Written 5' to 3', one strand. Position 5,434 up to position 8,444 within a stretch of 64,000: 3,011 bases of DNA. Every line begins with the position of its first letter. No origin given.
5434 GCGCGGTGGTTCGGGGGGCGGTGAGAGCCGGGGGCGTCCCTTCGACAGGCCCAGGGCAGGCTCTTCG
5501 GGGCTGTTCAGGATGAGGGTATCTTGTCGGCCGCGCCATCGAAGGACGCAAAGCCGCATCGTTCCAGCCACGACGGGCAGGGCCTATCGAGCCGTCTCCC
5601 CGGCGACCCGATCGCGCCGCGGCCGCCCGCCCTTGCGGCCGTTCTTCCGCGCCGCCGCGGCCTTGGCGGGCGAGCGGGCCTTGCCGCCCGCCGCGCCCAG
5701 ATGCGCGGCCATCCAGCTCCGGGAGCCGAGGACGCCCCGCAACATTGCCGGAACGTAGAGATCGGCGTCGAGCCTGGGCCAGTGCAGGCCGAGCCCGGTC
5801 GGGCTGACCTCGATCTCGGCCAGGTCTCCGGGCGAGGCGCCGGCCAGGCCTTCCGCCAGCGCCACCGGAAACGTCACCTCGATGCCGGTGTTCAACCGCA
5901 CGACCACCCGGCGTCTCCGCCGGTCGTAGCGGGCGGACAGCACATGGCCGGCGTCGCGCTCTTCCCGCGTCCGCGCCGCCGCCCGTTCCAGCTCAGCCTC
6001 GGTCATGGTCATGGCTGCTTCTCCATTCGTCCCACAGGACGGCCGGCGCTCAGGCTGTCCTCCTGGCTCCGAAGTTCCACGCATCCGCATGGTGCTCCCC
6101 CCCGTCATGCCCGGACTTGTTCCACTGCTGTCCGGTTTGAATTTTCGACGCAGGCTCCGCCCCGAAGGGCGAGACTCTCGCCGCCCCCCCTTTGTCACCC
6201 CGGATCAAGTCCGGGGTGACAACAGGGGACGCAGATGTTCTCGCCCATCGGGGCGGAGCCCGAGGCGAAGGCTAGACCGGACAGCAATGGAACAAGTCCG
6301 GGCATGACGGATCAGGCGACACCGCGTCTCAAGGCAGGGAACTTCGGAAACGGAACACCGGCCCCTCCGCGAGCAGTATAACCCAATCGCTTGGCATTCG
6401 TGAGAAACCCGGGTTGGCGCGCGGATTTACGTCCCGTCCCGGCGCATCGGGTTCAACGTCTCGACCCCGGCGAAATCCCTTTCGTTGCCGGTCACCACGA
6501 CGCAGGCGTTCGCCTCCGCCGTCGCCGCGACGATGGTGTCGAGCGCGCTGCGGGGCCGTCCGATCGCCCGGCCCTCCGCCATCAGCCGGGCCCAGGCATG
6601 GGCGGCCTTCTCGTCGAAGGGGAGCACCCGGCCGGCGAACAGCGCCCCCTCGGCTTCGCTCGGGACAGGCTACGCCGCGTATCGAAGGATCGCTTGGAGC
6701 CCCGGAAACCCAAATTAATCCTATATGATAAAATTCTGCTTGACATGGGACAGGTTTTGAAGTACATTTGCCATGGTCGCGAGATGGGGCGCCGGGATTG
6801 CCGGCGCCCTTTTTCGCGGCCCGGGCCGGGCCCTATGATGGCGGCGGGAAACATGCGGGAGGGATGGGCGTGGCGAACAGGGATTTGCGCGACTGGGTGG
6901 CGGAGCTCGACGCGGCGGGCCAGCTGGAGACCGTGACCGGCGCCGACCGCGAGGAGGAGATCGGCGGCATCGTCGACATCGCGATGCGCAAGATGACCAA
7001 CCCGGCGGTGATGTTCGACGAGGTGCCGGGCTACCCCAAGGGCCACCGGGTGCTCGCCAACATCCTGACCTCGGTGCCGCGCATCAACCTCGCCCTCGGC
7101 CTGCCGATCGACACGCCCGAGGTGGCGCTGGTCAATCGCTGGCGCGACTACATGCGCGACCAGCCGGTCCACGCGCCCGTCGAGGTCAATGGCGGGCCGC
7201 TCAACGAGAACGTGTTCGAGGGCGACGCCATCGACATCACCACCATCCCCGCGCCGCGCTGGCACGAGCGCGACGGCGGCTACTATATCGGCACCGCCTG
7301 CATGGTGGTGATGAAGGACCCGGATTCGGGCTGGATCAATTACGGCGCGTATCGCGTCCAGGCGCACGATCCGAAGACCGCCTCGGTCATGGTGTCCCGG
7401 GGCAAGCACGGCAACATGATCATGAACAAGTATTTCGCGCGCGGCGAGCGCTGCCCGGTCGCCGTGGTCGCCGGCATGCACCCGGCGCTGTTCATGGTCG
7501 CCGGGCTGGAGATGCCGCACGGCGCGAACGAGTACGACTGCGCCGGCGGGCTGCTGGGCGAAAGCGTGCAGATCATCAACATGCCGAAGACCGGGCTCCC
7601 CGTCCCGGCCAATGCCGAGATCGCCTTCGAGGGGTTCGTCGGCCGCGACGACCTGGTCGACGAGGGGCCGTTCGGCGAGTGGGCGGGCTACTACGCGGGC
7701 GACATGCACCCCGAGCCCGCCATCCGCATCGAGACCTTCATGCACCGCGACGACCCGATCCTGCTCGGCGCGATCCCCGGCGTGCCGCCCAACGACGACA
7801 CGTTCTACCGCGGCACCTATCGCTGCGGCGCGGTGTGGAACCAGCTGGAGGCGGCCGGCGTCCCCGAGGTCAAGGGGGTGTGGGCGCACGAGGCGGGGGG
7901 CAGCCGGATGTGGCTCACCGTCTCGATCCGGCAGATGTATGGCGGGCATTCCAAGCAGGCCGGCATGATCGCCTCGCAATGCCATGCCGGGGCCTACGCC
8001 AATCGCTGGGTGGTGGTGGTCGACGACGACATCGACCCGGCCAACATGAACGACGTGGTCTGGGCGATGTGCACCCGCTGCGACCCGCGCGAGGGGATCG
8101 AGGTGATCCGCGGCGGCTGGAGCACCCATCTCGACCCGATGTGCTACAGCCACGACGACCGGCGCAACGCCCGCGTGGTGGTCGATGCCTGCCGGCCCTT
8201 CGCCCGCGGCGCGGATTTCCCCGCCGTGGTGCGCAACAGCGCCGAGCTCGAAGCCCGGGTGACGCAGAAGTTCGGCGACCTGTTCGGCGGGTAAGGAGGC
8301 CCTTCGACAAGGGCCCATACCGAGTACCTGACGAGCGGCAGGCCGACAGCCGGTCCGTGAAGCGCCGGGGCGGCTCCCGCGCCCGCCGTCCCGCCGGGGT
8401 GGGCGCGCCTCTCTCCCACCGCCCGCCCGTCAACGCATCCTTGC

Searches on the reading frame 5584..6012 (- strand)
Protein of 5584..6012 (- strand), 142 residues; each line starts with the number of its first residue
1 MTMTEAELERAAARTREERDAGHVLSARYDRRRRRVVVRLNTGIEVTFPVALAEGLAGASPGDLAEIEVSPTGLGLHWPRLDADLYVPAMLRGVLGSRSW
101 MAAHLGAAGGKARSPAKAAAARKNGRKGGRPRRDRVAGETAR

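Call 22: search_protein_families(library=pfam, proteins=[window:5584-6012:-], max_evalue=0.00001)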
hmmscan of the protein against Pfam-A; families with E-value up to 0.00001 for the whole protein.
window:5584-6012:- (142 aa): 1 family
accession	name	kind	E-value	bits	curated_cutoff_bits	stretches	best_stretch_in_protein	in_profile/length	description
PF10387.14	DUF2442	-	2.7e-13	50.4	23.9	1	26-94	3-70/72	Protein of unknown function (DUF2442)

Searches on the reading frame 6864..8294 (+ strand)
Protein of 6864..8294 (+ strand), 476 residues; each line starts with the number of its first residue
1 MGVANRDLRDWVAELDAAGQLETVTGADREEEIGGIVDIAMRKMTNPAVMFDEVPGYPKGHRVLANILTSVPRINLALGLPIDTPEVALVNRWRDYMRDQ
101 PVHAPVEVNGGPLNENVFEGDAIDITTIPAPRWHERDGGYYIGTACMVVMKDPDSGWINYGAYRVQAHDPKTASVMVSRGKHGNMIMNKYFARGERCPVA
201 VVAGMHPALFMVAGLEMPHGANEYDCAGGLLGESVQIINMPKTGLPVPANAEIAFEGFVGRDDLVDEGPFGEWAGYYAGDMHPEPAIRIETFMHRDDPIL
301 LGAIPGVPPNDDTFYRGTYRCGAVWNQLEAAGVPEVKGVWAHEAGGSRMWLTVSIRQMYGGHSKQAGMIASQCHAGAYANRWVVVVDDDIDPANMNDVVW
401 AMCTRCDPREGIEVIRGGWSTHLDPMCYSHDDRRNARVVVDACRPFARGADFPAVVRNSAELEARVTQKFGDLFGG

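Call 22: search_protein_families(library=pfam, proteins=[window:6864-8294:+], max_evalue=0.00001)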
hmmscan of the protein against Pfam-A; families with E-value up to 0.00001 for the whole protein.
window:6864-8294:+ (476 aa): 3 families
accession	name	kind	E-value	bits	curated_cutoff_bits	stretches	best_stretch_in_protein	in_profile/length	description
PF01977.22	UbiD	-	3.5e-60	203.2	23.3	1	109-308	6-206/206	3-octaprenyl-4-hydroxybenzoate carboxy-lyase Rift-related domain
PF20696.2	UbiD_C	-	1.2e-29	103.4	24.2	1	324-442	12-127/127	3-octaprenyl-4-hydroxybenzoate carboxy-lyase C-terminal domain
PF20695.2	UbiD_N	-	3.7e-10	40.2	24.3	1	13-83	2-68/78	3-octaprenyl-4-hydroxybenzoate carboxy-lyase N-terminal domain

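Call 56: search_protein_families(library=ncbifam, proteins=[window:6864-8294:+], max_evalue=1e-20)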
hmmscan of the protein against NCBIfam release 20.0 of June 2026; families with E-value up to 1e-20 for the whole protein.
window:6864-8294:+ (476 aa): 7 families
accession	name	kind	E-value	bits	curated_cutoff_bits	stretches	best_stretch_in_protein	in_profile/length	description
TIGR02724.1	phenyl_P_beta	equivalog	5.5e-83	278.9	468.95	1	7-468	2-464/472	phenylphosphate carboxylase subunit beta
TIGR00148.1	TIGR00148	subfamily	1.8e-82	277.3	244.85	1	8-443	1-436/438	UbiD family decarboxylase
NF041204.1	VdcC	exception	1.6e-80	270.9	650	1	6-449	2-442/467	non-oxidative hydroxyarylic acid decarboxylases subunit C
NF041219.1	BagN_FevL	exception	4.7e-57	193.6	1000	1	6-436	18-460/502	bagremycin/ferroverdin biosynthesis UbiD family decarboxylase BagN/FevL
TIGR03701.1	mena_SCO4490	equivalog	6.9e-54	183.2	495.9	1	12-424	3-422/433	menaquinone biosynthesis decarboxylase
TIGR02723.1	phenyl_P_alpha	equivalog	7e-53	179.9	564.6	1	27-456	30-458/485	phenylphosphate carboxylase subunit alpha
NF008175.0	PRK10922.1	equivalog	1.8e-41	142.2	788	1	108-412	125-427/497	4-hydroxy-3-polyprenylbenzoate decarboxylase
